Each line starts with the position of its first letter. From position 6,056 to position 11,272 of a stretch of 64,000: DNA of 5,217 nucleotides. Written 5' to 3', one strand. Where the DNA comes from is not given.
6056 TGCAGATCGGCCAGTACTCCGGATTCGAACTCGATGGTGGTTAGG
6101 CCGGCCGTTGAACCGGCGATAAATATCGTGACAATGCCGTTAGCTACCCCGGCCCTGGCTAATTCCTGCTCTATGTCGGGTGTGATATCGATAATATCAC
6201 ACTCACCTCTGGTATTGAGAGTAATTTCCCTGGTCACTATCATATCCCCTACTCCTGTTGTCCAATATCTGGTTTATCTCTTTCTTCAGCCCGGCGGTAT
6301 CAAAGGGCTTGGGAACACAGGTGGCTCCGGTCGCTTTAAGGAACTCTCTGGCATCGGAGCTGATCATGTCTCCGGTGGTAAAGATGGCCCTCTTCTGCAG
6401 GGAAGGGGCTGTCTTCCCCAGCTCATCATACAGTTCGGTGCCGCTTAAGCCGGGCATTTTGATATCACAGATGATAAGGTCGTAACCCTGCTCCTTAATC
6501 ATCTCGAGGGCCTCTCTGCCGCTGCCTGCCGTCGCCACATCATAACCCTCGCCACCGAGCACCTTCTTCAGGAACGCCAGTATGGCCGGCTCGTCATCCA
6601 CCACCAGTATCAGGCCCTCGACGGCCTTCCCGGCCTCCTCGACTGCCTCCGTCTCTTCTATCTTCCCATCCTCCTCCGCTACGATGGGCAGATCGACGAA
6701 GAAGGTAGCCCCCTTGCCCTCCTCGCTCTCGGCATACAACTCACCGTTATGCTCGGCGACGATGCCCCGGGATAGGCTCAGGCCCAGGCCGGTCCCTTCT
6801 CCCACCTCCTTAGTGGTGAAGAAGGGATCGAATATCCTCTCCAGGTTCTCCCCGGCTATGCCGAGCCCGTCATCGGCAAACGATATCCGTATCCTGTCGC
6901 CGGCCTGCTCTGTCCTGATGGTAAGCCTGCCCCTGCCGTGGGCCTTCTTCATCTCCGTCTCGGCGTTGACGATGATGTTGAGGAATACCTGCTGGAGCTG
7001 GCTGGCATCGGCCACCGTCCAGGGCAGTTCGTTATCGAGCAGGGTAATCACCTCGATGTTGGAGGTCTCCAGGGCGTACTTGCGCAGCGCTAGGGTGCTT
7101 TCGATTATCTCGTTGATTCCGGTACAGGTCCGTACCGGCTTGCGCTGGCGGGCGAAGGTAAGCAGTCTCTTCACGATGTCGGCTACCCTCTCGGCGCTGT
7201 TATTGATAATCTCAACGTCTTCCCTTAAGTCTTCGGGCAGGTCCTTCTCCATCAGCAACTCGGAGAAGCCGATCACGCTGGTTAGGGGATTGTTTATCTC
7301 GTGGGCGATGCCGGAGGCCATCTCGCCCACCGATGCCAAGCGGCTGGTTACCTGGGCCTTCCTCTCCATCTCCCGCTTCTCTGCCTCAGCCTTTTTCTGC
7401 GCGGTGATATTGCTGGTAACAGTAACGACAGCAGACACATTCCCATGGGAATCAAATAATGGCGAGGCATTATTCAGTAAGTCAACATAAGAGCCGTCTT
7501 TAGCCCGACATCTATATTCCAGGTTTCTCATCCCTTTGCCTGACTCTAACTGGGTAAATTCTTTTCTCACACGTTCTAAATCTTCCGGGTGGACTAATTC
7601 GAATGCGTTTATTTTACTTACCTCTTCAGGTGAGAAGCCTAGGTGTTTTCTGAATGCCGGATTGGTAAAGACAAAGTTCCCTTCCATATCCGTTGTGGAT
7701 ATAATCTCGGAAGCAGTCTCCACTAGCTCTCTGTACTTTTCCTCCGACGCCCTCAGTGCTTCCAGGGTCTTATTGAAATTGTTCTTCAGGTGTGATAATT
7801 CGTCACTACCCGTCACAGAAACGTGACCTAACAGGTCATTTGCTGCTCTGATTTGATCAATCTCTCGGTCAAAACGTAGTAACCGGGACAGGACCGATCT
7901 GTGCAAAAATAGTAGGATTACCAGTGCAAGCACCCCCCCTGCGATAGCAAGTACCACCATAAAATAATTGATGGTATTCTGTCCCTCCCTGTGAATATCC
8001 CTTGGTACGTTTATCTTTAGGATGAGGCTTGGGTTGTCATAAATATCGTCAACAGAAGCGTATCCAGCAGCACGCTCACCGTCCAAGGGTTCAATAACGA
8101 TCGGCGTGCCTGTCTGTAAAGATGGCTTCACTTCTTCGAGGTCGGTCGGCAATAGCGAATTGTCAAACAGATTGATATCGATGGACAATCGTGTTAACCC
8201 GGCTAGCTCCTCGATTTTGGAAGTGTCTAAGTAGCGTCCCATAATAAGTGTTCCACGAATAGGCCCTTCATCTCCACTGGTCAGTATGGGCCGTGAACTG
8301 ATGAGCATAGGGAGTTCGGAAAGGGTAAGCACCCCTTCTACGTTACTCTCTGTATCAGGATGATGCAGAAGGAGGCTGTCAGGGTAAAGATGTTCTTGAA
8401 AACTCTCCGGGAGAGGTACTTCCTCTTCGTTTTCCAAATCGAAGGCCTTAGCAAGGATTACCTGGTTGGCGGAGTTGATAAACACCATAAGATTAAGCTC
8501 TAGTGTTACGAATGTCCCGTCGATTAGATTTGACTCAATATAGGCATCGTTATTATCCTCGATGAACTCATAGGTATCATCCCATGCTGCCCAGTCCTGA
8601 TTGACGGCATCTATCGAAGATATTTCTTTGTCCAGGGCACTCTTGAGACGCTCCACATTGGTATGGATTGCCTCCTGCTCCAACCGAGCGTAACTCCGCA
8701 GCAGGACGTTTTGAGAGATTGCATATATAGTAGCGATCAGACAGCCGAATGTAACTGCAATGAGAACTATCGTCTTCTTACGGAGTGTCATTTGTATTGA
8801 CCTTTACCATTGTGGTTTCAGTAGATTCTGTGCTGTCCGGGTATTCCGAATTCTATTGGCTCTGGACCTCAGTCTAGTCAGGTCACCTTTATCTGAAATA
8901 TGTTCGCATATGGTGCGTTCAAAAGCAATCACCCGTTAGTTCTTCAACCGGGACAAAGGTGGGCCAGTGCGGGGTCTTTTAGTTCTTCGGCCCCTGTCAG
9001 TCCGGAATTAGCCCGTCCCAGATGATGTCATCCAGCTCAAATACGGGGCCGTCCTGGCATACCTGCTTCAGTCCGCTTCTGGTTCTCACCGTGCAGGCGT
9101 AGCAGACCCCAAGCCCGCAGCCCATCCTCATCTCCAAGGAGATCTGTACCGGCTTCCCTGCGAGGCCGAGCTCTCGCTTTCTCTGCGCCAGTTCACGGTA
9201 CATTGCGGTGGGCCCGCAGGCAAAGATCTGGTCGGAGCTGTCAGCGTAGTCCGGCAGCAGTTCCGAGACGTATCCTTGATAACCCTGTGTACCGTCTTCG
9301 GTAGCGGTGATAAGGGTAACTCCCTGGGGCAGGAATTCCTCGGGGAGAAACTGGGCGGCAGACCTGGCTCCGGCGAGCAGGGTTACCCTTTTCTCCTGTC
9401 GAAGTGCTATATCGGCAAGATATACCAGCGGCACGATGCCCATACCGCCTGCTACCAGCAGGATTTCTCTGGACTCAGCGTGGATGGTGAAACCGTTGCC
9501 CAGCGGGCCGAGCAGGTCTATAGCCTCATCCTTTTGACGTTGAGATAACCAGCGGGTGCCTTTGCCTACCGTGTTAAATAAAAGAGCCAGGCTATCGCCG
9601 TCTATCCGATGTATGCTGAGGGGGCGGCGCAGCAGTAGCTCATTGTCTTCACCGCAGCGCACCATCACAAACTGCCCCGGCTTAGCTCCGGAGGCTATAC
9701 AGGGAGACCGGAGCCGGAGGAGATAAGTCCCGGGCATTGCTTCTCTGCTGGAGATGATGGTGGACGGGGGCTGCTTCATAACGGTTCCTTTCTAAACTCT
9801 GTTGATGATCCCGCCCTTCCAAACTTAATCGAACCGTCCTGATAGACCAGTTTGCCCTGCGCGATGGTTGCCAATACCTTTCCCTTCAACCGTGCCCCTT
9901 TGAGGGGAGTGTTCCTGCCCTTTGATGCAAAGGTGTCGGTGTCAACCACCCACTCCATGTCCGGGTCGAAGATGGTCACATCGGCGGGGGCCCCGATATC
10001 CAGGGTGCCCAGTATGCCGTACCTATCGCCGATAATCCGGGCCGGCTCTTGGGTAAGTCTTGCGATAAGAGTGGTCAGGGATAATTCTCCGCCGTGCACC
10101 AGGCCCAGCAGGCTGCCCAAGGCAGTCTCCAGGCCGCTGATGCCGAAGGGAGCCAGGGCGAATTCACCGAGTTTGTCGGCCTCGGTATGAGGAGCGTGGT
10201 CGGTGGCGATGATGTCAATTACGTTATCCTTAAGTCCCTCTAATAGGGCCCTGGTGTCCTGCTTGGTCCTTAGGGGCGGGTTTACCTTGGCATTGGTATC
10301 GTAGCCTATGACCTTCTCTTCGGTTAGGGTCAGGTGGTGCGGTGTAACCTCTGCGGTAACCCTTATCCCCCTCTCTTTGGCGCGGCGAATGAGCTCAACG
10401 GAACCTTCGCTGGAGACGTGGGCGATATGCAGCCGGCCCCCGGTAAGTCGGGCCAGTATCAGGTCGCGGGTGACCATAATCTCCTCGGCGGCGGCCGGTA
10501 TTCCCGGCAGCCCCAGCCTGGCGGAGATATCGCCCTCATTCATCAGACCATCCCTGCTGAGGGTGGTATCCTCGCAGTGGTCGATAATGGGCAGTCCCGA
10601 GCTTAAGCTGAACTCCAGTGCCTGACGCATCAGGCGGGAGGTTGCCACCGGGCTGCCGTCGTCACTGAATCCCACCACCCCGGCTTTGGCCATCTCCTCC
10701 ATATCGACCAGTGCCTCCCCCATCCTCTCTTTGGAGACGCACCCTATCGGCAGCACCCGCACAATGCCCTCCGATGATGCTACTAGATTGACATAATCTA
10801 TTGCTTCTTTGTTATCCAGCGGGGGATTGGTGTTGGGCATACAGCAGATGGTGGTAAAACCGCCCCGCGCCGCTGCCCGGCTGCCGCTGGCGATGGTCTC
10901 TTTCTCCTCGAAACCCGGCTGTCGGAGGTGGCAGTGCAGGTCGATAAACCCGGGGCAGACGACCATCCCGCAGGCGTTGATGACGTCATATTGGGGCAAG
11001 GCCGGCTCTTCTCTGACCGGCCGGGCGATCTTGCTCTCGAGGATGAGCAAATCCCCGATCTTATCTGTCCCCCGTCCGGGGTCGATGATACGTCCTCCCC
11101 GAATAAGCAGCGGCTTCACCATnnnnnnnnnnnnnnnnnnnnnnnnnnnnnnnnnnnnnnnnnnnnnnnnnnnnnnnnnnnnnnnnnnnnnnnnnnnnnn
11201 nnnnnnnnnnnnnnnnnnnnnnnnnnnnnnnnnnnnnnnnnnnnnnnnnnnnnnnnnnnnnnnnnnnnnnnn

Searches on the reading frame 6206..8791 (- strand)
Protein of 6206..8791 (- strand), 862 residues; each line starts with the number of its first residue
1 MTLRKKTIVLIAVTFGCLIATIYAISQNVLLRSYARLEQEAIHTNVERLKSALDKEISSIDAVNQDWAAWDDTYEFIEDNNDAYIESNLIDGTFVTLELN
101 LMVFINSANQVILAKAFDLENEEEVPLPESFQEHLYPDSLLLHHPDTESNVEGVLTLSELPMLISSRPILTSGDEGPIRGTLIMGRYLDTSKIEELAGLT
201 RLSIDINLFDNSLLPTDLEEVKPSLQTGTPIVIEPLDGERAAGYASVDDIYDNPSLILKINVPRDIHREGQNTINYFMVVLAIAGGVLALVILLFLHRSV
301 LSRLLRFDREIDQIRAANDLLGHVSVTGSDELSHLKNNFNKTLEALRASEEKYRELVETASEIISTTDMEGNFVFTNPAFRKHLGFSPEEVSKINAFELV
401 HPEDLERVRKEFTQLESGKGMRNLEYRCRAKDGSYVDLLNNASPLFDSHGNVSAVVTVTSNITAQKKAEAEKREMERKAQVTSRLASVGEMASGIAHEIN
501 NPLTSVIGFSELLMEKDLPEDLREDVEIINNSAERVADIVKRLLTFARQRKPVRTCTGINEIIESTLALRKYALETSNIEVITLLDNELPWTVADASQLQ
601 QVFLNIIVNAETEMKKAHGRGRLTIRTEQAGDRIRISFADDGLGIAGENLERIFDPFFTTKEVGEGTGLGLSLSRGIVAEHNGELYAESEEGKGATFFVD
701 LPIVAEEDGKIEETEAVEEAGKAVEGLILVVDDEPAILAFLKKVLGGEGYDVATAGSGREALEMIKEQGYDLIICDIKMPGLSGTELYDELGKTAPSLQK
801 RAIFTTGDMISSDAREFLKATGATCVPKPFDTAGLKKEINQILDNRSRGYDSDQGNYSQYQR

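Call 81: search_protein_families(library=pfam, proteins=[window:6206-8791:-], max_evalue=0.001)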
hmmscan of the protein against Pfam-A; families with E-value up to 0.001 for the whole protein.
window:6206-8791:- (862 aa): 11 families
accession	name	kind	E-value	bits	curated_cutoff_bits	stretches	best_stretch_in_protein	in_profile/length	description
PF05228.19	CHASE4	-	1.5e-40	139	26.2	1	52-206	1-139/140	CHASE4 domain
PF02518.31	HATPase_c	-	3.5e-24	85.8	26.4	1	595-703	2-109/111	Histidine kinase-, DNA gyrase B-, and HSP90-like ATPase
PF00072.30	Response_reg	-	6.5e-24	84.7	30.2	1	728-839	1-110/111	Response regulator receiver domain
PF00512.31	HisKA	-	2.2e-18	66.5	26.9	1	489-550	3-64/66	His Kinase A (phospho-acceptor) domain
PF00989.32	PAS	-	1.5e-16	60.8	22.6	1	351-457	1-109/113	PAS fold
PF08447.18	PAS_3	-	4.7e-16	59.3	25.6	1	374-458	2-88/89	PAS fold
PF13426.13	PAS_9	-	3.5e-12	46.9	27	1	364-463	4-102/103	PAS domain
PF08448.16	PAS_4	-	4.5e-08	33.7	23.1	1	360-466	4-109/110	PAS fold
PF13188.13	PAS_8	-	5.3e-05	23.4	21.8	1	351-408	1-57/65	PAS domain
PF14598.12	PAS_11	-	7.3e-05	23.1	25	1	364-454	5-95/109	PAS domain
PF00672.30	HAMP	-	0.00075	20.2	25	0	295-348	1-53/53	HAMP domain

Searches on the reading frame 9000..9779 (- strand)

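Call 81: search_protein_families(library=pfam, proteins=[window:9000-9779:-], max_evalue=0.001)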
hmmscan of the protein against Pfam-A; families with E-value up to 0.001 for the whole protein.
window:9000-9779:- (260 aa): 2 families
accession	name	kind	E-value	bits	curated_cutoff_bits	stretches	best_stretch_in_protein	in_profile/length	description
PF10418.14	DHODB_Fe-S_bind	-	7.5e-14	51.6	23.9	1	216-252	1-40/41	Iron-sulfur cluster binding domain of dihydroorotate dehydrogenase B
PF00175.26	NAD_binding_1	-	1.8e-05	25.8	22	1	108-196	1-106/109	Oxidoreductase NAD-binding domain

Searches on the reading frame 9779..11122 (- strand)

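Call 81: search_protein_families(library=pfam, proteins=[window:9779-11122:-], max_evalue=0.001)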
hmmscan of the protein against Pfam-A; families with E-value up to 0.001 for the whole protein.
window:9779-11122:- (448 aa): 3 families
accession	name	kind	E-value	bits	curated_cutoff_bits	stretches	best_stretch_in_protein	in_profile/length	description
PF01979.26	Amidohydro_1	-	5e-25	88.9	25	1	54-426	1-345/345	Amidohydrolase family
PF07969.17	Amidohydro_3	-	6.7e-13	49.4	29.7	1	333-427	398-472/472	Amidohydrolase family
PF12890.13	DHOase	-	9.6e-08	32.7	21.2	1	54-239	3-140/142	Dihydro-orotase-like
